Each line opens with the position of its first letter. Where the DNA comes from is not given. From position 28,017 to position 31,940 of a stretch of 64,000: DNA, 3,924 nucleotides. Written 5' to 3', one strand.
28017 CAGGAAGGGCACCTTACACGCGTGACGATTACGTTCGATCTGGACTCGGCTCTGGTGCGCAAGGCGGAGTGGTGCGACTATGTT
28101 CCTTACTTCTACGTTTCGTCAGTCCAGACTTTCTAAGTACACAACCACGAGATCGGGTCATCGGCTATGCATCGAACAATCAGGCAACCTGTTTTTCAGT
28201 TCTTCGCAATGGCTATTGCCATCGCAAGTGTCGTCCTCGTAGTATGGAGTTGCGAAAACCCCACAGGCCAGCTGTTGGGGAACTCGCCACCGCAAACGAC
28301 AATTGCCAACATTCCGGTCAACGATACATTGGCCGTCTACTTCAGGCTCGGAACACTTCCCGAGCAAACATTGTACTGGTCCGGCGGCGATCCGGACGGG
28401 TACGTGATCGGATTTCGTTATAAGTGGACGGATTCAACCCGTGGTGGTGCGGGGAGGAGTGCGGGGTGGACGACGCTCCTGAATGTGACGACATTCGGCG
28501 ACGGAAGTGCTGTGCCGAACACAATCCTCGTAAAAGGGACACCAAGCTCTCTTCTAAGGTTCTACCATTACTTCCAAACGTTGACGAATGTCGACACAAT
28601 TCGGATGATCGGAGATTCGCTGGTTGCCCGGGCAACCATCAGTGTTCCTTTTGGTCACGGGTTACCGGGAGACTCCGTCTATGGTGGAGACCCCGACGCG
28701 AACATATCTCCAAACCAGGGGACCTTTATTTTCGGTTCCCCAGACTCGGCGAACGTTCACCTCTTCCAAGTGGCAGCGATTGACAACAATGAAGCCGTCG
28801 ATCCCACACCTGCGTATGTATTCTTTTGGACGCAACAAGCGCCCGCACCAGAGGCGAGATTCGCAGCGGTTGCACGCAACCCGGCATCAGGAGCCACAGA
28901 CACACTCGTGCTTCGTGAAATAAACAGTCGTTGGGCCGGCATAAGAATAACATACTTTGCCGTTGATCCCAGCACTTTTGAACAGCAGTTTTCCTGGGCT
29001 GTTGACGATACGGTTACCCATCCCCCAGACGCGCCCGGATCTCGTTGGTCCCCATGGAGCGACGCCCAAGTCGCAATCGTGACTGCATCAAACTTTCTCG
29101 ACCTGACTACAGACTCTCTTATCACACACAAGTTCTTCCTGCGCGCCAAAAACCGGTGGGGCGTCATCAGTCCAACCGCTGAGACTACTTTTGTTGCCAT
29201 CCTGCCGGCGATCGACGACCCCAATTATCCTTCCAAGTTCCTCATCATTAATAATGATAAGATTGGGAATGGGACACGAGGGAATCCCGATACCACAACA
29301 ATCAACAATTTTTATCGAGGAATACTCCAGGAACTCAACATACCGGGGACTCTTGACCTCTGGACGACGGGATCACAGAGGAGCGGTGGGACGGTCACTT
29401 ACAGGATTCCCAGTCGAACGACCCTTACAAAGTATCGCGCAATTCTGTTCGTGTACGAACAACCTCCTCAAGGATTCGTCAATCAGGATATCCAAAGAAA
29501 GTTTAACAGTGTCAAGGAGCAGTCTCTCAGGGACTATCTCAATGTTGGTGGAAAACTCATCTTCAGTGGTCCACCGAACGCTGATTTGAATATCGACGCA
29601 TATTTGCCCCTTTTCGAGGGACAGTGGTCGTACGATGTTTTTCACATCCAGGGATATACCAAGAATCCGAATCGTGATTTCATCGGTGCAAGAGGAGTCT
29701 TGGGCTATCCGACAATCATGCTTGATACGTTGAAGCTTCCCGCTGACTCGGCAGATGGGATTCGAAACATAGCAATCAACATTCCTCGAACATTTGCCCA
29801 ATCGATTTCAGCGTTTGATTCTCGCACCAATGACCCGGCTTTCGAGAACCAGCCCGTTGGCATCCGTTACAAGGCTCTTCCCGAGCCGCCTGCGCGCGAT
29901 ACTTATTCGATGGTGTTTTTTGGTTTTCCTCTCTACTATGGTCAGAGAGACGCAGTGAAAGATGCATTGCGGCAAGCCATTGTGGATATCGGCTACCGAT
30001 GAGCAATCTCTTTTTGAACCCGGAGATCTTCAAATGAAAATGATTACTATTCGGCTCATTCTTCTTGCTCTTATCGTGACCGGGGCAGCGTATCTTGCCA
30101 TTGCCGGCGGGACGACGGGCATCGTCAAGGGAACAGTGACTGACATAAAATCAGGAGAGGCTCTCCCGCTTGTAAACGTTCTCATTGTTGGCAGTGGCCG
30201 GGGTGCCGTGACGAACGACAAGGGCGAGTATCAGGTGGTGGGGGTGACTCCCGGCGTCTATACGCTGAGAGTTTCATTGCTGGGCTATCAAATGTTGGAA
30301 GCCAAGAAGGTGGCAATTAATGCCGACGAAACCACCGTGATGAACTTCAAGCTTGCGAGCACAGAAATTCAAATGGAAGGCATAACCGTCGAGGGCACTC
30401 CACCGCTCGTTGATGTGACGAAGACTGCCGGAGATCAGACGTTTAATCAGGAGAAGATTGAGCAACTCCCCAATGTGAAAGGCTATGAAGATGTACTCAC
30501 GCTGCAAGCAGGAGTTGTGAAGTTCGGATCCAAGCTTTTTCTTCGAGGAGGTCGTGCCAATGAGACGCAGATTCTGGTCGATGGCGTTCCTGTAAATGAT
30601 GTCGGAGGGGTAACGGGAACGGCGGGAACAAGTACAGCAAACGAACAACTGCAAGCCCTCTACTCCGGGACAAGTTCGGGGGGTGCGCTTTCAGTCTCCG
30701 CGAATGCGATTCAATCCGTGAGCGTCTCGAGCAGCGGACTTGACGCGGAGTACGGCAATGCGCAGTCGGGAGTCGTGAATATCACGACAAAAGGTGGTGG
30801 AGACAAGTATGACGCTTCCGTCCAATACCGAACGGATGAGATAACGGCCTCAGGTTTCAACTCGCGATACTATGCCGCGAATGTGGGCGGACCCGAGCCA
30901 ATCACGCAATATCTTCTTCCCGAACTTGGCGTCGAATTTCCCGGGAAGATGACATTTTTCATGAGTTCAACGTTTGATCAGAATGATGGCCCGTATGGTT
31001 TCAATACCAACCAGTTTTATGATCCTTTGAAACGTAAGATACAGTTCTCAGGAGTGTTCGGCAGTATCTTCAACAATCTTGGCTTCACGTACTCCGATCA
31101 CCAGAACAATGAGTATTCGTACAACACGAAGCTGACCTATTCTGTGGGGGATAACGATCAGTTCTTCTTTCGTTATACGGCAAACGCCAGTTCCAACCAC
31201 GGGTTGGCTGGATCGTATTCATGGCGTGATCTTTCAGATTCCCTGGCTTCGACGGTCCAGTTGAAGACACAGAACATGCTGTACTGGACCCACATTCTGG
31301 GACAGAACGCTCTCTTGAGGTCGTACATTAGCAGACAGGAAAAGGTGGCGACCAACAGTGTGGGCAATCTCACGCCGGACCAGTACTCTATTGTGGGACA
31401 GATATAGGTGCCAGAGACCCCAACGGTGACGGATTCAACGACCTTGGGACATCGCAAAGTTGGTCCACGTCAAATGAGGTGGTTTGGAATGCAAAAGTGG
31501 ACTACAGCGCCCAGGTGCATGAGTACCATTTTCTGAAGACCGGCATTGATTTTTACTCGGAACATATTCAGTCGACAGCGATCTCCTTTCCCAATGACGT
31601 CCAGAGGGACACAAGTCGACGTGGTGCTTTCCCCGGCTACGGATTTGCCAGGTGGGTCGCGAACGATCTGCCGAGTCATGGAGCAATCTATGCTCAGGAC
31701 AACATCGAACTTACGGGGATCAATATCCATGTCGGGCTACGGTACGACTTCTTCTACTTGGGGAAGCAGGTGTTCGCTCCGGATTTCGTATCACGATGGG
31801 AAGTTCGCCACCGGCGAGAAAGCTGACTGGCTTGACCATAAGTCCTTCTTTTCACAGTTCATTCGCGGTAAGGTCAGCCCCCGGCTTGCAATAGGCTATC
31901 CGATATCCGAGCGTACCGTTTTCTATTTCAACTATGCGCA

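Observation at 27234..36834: Compact six-gene operon encoding only exported/outer-membrane proteins, candidate uncharacterised TonB-dependent surface system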

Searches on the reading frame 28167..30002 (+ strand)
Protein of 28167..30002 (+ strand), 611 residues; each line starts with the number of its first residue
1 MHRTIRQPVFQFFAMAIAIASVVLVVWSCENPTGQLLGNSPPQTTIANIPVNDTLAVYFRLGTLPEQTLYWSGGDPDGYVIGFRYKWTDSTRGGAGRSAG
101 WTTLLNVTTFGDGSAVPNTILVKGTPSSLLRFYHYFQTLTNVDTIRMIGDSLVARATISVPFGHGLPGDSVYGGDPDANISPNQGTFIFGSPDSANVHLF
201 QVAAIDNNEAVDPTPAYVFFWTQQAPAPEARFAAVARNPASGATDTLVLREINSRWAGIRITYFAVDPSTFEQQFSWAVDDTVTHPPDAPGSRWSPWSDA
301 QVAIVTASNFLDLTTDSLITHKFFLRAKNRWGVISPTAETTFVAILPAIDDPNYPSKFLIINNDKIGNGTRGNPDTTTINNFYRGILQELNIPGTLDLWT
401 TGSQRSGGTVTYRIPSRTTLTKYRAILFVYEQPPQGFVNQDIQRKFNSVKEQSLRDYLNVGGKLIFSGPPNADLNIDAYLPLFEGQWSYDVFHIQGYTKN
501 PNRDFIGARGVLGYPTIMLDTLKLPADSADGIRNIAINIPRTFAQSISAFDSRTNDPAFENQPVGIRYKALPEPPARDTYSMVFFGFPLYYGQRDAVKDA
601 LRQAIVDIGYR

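Call 6: search_protein_families(library=pfam, proteins=[window:28167-30002:+], max_evalue=0.1)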
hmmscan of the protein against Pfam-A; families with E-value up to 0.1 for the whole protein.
window:28167-30002:+ (611 aa): 0 families

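Call 7: search_protein_families(library=ncbifam, proteins=[window:28167-30002:+], max_evalue=0.1)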
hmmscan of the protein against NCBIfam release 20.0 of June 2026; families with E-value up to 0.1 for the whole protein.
window:28167-30002:+ (611 aa): 0 families

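Call 16: find_homologous_proteins(query=window:28167-30002:+)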
Query window:28167-30002:+ (611 aa): 42 proteins with E <= 0.001 among 8000 candidates.
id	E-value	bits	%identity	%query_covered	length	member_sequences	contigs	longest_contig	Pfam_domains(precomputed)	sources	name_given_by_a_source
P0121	0.0e+0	1338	94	100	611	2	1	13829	-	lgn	-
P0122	5.2e-198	678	53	100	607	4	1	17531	-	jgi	jgi:hypothetical protein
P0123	8.8e-152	525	46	100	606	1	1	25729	-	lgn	-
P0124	7.4e-148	512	43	99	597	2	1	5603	-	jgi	jgi:hypothetical protein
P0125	3.9e-139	483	44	98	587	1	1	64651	-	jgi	-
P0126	7.5e-139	482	42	98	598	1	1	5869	-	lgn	-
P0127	7.6e-133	462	43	97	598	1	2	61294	-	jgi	jgi:hypothetical protein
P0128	5.4e-131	456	43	100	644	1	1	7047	-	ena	-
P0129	1.1e-129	452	42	98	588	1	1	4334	-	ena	-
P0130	1.3e-129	452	42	97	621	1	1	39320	-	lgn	-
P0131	1.7e-129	451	42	98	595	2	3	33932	-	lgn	-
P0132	5.9e-129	450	42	98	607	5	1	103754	-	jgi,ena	-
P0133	1.4e-127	445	42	96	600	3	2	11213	-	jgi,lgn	jgi:hypothetical protein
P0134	1.6e-126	442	41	96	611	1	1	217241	-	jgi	jgi:hypothetical protein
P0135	1.3e-124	435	41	100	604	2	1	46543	-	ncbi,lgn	-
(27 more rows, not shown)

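Call 20: search_solved_structures(query=A2, max_evalue=1)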
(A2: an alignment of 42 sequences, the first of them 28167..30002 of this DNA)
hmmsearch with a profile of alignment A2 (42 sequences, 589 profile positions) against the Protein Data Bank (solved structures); distinct sequences matched with E-value up to 1: 3.
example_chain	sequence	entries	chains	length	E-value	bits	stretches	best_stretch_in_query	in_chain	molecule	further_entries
4wzs_D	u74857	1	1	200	0.55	11.9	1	322-387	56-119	ECU04_1440 protein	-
3oc3_C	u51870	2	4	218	0.66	11.6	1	322-387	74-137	TRANSCRIPTION INITIATION FACTOR TFIID (TFIID-1)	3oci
3eik_A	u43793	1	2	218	0.66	11.6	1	322-387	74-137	TATA-box-binding protein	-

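Call 23: find_encoding_contigs(protein=P0121, flank=10000, max_places=3)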
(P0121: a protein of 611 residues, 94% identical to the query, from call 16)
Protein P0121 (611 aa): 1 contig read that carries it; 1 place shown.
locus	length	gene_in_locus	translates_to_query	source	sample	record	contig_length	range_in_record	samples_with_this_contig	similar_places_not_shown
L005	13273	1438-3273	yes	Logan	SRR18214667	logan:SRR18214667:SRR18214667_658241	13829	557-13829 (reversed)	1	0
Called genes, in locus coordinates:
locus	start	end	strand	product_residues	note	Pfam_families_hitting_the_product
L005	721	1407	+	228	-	-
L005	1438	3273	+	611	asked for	-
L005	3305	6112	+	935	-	PF13620:CarboxypepD_reg, PF13715:CarbopepD_reg_2, PF07715:Plug (weak)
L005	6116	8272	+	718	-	-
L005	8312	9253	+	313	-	PF19572:PorV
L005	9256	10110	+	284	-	PF00932:LTD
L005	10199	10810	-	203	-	PF01300:Sua5_yciO_yrdC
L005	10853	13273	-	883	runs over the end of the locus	PF15902:Sortilin-Vps10, PF18962:Por_Secre_tail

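Call 31: predict_structure(alignment_id=A2)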
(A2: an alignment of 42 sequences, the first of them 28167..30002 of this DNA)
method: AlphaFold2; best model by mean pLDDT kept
length: 611 residues; sequences in the alignment: 42
mean_pLDDT: 87.1   pTM: 0.72
mean pLDDT of the five models: 87.1, 86.4, 86.1, 85.1, 83.4
residues with pLDDT >= 90: 355; 70-90: 187; 50-70: 58; < 50: 11
segments of 3 or more residues with pLDDT < 50: 1-3, 30-35
pLDDT, mean of each block of 10 residues (from residue 1): 54 84 76 54 80 69 78 90 91 71 94 93 85 91 92 88 64 92 88 82 93 90 86 76 76 89 91 93 65 89 93 87 93 90 91 92 92 93 97 93 84 90 96 72 88 91 95 91 88 94 96 97 90 95 95 97 96 85 97 98 95 73
secondary structure, 60 per line:
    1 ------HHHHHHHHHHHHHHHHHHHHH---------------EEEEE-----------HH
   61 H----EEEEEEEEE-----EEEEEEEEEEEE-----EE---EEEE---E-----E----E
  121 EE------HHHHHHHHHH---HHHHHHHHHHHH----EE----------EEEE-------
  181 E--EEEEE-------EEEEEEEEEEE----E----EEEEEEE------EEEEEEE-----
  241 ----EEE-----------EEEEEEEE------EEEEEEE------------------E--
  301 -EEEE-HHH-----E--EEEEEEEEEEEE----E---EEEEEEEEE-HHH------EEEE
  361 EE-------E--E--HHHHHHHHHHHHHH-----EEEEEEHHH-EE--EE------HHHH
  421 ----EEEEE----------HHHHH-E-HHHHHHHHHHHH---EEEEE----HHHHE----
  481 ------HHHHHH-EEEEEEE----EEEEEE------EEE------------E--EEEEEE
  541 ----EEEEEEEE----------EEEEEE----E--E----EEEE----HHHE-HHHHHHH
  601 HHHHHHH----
elements in order: H7-27 E43-47 E66-74 E80-91 E102-105 E120-122 H129-138 H142-153 E170-173 E184-188 E196-206 E216-222 E229-235 E245-247 E259-266 E273-279 E302-305 E318-329 E338-346 E357-362 H376-389 E395-400 H417-420 E425-429 H440-444 H448-459 E463-467 H472-475 H487-492 E494-500 E505-510 E517-519 E535-540 E545-552 E563-568 E581-584 H594-607

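Call 42: search_protein_families(library=ncbifam, proteins=[L005:3305-6112:+, L005:721-1407:+], max_evalue=0.01)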
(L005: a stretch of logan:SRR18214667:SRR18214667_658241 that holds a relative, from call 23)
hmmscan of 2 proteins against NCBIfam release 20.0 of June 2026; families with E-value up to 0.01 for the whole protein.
L005:3305-6112:+ (935 aa): 3 families
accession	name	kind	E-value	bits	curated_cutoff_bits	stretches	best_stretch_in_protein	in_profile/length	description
NF007926.1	PRK10641.1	equivalog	2.2e-06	26.5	836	0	157-197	77-116/617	TonB-dependent vitamin B12 receptor BtuB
NF049946.1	TonB_dep_CU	exception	0.00057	18.3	700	0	220-258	137-175/683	TonB-dependent receptor, CU motif-type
TIGR04565.1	OMP_myx_plus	subfamily_domain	0.0091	16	60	0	350-449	2-101/161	outer membrane beta-barrel domain-containing protein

L005:721-1407:+ (228 aa): 0 families

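Call 43: search_protein_families(library=pfam, proteins=[L005:3305-6112:+], max_evalue=0.01)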
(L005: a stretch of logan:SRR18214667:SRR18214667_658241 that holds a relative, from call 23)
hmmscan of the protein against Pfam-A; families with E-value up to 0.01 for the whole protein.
L005:3305-6112:+ (935 aa): 3 families
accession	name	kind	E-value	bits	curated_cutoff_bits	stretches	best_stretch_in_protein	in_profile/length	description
PF13715.12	CarbopepD_reg_2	-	8.4e-18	64.6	32.2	1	31-119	1-88/88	CarboxypepD_reg-like domain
PF13620.12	CarboxypepD_reg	-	5.5e-17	62.3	32.3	1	31-107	2-81/82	Carboxypeptidase regulatory-like domain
PF07715.20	Plug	-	9.2e-07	29.8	23.9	1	135-246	10-105/107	TonB-dependent Receptor Plug Domain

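Call 101: search_solved_structures(query=L005:3305-6112:+, max_evalue=0.01)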
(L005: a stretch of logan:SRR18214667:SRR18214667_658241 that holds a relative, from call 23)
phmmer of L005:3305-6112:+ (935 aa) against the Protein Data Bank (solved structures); distinct sequences matched with E-value up to 0.01: 4.
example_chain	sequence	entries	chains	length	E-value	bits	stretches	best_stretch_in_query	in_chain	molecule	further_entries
3mn8_A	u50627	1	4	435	0.00015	23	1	31-118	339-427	LP15968p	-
5aq0_A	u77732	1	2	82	0.0019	19.4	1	31-107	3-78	CARBOXYPEPTIDASE D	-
4wi0_B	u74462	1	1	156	0.005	18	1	48-100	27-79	Cellulosomal scaffoldin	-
4u3s_B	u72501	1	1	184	0.006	17.7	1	48-100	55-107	Cellulosomal scaffoldin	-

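Call 104: search_solved_structures(query=A6, max_evalue=0.001)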
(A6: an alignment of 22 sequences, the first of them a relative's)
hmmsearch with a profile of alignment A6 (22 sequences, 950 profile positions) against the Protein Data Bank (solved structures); distinct sequences matched with E-value up to 0.001: 17.
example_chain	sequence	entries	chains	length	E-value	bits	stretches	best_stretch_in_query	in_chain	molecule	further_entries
9gbc_A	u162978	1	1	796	5.2e-15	57.6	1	6-212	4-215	TonB-linked outer membrane receptor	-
4wi0_B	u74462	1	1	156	6.6e-09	37.4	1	34-99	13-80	Cellulosomal scaffoldin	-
4u3s_B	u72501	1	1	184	1.1e-08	36.8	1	27-99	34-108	Cellulosomal scaffoldin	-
1fep_A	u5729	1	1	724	8.3e-08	33.8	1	128-291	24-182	FERRIC ENTEROBACTIN RECEPTOR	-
8the_A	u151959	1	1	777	1.2e-06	30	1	558-742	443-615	Heme/hemoglobin uptake outer membrane receptor PhuR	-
6ytc_A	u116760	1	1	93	1e-05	26.9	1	29-104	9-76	TonB-dependent receptor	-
3mn8_A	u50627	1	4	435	1.8e-05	26.1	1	29-115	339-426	LP15968p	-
9hfj_A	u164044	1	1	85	4.4e-05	24.8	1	28-89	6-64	SusC homolog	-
9nn6_A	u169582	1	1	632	0.00012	23.4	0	227-291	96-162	Colicin I receptor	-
5g5d_B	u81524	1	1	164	0.00012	23.4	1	44-101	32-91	CELLULOSOMAL-SCAFFOLDING PROTEIN A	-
2hdf_A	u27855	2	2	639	0.00013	23.2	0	227-291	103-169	Colicin I receptor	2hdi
2b59_B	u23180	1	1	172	0.00013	23.2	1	44-101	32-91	Cellulosomal scaffolding protein A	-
5aq0_A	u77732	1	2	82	0.00036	21.8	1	29-106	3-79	CARBOXYPEPTIDASE D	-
3kcp_A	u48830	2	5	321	0.00045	21.4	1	44-100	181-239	Cellulosomal-scaffolding protein A | Cellulosome anchoring protein cohesin region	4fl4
6v81_A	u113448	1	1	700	0.00052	21.2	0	211-261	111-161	Probable TonB-dependent receptor YncD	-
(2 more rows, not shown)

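Call 105: search_solved_structures(query=A6, max_evalue=1e-10, show_alignments=1)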
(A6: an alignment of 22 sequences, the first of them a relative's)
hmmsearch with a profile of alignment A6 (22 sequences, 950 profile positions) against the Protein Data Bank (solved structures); distinct sequences matched with E-value up to 1e-10: 1.
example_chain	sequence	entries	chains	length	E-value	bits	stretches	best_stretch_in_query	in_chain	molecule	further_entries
9gbc_A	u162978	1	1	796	5.2e-15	57.6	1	6-212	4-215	TonB-linked outer membrane receptor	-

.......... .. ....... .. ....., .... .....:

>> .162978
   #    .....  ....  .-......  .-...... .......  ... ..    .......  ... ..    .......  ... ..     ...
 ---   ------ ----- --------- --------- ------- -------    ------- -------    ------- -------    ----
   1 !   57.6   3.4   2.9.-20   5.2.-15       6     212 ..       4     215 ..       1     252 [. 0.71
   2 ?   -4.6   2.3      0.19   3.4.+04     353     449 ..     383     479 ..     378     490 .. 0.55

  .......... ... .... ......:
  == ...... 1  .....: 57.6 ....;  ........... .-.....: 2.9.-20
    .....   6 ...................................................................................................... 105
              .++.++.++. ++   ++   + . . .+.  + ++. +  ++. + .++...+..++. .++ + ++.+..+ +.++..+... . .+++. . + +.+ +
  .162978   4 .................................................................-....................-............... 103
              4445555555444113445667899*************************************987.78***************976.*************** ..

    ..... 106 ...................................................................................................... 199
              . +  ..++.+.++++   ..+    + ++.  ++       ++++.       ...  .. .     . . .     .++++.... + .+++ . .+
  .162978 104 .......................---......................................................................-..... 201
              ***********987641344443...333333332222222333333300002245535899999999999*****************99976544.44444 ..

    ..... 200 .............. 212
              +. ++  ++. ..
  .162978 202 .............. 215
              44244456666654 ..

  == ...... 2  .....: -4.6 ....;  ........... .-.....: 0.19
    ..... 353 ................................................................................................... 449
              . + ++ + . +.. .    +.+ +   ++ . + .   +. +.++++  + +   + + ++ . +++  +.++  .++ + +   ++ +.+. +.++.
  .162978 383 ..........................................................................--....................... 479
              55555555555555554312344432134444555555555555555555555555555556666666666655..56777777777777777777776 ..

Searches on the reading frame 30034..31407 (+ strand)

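Call 6: search_protein_families(library=pfam, proteins=[window:30034-31407:+], max_evalue=0.1)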
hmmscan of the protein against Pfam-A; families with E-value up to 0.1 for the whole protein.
window:30034-31407:+ (457 aa): 4 families
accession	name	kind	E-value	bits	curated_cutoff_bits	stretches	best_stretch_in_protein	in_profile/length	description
PF13715.12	CarbopepD_reg_2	-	1.4e-18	67.2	32.2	1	31-119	1-88/88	CarboxypepD_reg-like domain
PF13620.12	CarboxypepD_reg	-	6.2e-17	62.2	32.3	1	31-107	2-81/82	Carboxypeptidase regulatory-like domain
PF07715.20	Plug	-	3.5e-07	31.1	23.9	1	135-246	10-105/107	TonB-dependent Receptor Plug Domain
PF08308.17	PEGA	-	0.033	14.5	20.8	1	68-109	29-69/71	PEGA domain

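Call 7: search_protein_families(library=ncbifam, proteins=[window:30034-31407:+], max_evalue=0.1)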
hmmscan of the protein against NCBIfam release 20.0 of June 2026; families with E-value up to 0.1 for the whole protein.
window:30034-31407:+ (457 aa): 0 families

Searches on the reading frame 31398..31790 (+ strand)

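Call 6: search_protein_families(library=pfam, proteins=[window:31398-31790:+], max_evalue=0.1)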
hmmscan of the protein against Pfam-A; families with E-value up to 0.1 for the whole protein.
window:31398-31790:+ (131 aa): 1 family
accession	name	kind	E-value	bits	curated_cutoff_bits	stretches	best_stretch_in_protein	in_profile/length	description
PF14905.12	OMP_b-brl_3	-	0.013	15.1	27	1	20-116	47-136/408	Outer membrane protein beta-barrel family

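Call 7: search_protein_families(library=ncbifam, proteins=[window:31398-31790:+], max_evalue=0.1)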
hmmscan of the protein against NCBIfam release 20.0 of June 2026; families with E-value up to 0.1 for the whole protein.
window:31398-31790:+ (131 aa): 1 family
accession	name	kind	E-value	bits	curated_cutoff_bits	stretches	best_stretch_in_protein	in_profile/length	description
TIGR01785.1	TonB-hemin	subfamily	5.5e-05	21.8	316.85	1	24-121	305-394/677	TonB-dependent heme/hemoglobin receptor family protein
